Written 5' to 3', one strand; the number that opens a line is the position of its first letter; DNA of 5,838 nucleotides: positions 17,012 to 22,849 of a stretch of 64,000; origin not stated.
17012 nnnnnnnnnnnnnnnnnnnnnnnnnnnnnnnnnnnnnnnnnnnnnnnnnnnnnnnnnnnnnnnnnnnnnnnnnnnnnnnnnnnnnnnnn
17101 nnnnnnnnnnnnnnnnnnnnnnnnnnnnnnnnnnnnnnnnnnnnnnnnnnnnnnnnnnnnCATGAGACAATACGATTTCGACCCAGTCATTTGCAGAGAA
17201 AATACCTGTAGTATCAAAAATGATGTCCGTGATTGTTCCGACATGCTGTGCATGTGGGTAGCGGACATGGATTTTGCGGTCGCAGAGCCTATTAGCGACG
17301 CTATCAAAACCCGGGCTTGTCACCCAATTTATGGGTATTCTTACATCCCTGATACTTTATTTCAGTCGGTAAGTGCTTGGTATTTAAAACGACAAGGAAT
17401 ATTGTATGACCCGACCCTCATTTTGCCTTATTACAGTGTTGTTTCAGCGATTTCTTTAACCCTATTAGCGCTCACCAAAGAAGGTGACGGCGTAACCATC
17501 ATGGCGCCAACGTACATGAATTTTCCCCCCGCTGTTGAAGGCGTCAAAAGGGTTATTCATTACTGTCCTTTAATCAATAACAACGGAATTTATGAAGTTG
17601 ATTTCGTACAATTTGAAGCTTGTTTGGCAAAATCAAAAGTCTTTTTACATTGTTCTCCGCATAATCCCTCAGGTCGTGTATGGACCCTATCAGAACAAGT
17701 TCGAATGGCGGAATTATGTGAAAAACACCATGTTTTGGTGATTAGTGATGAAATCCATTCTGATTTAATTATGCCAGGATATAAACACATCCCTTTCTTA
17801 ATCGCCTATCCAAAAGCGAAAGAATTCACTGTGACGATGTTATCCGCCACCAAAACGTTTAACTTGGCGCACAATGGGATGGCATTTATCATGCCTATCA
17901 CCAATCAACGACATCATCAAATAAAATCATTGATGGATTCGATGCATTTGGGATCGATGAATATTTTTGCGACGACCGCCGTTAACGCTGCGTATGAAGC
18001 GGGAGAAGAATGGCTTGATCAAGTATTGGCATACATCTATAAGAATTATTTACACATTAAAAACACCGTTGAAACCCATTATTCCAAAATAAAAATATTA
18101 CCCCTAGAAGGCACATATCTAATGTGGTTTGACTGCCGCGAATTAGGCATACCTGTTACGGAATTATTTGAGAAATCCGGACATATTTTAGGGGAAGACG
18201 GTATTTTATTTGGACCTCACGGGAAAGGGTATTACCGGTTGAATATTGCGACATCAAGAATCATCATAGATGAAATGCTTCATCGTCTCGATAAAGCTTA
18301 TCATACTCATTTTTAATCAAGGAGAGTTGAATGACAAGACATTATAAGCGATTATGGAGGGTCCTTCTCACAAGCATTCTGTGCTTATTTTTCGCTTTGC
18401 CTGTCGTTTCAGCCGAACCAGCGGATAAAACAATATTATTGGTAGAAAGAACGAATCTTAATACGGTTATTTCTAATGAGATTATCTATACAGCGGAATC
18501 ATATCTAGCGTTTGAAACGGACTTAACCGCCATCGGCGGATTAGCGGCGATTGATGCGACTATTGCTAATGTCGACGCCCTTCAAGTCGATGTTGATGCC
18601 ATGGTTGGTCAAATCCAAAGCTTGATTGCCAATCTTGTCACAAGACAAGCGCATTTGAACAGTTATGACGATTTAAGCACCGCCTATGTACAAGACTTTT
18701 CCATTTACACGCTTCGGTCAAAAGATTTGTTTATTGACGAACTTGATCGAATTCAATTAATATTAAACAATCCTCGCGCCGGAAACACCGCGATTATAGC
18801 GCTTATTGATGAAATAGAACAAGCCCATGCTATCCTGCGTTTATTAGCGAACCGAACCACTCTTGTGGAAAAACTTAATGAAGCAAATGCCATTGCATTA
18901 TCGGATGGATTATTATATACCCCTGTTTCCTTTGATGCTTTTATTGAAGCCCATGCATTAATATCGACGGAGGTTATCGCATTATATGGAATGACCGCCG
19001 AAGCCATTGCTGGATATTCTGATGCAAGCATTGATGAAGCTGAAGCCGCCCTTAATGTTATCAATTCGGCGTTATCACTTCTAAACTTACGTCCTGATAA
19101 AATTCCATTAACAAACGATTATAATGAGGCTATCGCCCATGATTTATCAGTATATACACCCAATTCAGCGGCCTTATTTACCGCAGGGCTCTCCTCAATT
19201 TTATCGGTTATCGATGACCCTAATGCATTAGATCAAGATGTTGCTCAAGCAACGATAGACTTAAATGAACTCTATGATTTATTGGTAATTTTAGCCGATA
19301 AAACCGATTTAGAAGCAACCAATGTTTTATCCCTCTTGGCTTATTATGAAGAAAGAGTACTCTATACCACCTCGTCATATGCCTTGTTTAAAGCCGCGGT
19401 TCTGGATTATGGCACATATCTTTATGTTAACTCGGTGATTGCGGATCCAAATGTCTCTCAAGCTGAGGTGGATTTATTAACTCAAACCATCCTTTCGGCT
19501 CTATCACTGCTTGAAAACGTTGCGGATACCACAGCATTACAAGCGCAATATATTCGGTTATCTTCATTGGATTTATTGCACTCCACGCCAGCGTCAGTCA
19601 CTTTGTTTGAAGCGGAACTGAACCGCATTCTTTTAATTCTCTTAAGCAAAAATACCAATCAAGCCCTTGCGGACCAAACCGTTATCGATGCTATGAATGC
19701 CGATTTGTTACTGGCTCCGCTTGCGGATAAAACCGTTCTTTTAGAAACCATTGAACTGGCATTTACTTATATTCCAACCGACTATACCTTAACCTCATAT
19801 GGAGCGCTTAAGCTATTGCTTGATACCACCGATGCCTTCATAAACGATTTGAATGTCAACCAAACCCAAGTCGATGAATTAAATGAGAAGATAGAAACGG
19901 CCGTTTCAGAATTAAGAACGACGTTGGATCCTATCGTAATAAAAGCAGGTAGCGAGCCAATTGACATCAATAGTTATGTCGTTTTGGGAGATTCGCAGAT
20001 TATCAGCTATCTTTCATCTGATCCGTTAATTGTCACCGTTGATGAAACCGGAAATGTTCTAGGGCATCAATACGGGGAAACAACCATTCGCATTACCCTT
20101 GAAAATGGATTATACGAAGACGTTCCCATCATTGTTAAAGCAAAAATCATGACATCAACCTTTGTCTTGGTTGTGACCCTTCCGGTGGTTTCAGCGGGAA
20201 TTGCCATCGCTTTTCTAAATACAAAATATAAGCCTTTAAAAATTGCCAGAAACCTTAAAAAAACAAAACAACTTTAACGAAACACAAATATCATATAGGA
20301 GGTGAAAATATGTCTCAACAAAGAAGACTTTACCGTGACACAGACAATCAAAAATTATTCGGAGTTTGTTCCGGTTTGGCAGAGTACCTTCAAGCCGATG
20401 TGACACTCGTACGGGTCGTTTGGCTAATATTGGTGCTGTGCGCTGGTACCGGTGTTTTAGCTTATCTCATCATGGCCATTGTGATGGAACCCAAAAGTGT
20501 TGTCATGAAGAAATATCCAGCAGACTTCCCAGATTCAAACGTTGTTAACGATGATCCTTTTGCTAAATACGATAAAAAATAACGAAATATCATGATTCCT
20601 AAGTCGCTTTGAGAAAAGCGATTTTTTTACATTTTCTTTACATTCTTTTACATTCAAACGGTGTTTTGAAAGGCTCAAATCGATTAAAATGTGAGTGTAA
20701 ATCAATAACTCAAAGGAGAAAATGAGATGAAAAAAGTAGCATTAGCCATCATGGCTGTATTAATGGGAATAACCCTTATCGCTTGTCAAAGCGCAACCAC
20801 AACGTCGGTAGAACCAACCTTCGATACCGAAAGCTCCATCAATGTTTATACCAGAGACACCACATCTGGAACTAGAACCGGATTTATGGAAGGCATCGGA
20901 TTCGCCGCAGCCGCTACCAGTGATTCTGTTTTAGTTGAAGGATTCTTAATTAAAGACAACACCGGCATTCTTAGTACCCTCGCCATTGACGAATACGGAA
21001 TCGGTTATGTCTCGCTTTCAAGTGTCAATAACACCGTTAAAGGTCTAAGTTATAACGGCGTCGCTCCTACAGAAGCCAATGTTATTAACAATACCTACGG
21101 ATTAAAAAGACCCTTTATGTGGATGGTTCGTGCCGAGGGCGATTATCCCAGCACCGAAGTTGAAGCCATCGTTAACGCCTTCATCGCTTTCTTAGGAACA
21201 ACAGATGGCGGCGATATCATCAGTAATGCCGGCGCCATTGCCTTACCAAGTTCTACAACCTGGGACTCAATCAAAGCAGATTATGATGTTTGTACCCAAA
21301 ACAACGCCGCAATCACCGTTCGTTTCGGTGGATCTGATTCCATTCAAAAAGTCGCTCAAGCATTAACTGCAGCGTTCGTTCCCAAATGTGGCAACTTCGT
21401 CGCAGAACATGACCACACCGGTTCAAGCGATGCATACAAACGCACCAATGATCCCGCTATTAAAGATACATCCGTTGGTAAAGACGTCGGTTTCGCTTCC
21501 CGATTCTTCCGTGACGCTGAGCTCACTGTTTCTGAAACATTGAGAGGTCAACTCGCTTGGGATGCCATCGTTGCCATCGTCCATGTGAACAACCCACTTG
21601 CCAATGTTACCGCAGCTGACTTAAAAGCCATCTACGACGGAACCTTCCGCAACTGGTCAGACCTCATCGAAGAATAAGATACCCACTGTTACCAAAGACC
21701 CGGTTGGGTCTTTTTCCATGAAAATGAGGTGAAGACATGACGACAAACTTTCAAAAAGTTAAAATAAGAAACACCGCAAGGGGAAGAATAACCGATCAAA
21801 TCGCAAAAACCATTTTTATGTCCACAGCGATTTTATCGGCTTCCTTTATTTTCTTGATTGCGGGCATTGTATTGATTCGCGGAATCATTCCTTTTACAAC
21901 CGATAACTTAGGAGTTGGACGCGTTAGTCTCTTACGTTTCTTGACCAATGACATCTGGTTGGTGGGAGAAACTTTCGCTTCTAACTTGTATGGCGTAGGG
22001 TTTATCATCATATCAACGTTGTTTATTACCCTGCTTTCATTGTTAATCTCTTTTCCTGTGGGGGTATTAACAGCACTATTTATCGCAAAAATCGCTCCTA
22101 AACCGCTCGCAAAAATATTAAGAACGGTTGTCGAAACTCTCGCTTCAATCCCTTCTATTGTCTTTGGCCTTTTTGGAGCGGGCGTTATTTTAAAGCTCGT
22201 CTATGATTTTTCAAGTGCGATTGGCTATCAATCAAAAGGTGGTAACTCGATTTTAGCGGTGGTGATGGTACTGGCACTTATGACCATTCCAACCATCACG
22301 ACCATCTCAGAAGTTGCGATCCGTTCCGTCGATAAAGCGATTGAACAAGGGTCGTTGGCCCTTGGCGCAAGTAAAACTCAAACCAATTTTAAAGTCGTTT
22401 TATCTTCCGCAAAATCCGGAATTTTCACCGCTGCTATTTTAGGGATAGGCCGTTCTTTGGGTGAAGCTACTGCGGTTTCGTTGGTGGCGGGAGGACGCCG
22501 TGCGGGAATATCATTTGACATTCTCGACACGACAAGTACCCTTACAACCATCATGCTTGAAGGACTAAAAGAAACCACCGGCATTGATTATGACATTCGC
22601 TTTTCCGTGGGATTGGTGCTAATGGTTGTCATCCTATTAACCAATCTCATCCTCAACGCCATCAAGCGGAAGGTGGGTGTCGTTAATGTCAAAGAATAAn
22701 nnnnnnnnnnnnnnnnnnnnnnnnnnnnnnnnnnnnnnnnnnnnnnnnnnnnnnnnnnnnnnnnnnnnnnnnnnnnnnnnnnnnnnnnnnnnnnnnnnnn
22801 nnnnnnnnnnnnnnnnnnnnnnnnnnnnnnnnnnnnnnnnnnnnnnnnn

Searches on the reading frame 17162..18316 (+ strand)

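Call 76: search_protein_families(library=pfam, proteins=[window:17162-18316:+], max_evalue=0.00001)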
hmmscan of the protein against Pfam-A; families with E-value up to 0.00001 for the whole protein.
window:17162-18316:+ (384 aa): 1 family
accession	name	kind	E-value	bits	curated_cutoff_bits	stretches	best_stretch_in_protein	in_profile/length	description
PF00155.27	Aminotran_1_2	-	1.6e-27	97.1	19.7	1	55-366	34-351/361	Aminotransferase class I and II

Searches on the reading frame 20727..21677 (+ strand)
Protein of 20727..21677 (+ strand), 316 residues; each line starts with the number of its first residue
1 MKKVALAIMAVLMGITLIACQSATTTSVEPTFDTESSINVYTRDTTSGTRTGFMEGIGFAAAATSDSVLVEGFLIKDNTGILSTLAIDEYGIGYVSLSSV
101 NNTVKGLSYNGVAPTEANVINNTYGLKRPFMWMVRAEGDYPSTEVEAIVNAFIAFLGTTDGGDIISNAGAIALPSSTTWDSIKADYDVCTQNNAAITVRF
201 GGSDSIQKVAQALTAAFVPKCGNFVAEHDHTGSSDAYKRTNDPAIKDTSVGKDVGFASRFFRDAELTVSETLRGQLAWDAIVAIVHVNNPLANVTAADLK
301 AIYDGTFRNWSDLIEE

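Call 76: search_protein_families(library=pfam, proteins=[window:20727-21677:+], max_evalue=0.00001)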
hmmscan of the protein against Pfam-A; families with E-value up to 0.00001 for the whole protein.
window:20727-21677:+ (316 aa): 1 family
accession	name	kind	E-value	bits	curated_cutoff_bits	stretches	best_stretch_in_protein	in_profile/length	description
PF12849.12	PBP_like_2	-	1.1e-15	58.6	27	1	194-312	8-125/267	PBP superfamily domain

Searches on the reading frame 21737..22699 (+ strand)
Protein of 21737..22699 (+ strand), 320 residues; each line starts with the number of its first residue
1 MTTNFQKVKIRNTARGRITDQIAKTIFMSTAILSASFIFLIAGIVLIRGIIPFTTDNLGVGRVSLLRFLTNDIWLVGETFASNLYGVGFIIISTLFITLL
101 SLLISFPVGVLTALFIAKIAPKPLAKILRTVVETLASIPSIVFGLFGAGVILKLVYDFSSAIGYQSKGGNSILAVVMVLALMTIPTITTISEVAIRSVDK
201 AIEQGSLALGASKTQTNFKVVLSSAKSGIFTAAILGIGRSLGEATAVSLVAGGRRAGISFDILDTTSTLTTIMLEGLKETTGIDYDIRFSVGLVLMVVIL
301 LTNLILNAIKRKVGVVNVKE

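Call 76: search_protein_families(library=pfam, proteins=[window:21737-22699:+], max_evalue=0.00001)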
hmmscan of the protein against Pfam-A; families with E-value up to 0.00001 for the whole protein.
window:21737-22699:+ (320 aa): 1 family
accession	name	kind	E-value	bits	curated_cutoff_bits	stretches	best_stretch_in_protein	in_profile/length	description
PF00528.27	BPD_transp_1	-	2.3e-18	67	26.4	1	109-312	1-181/184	Binding-protein-dependent transport system inner membrane component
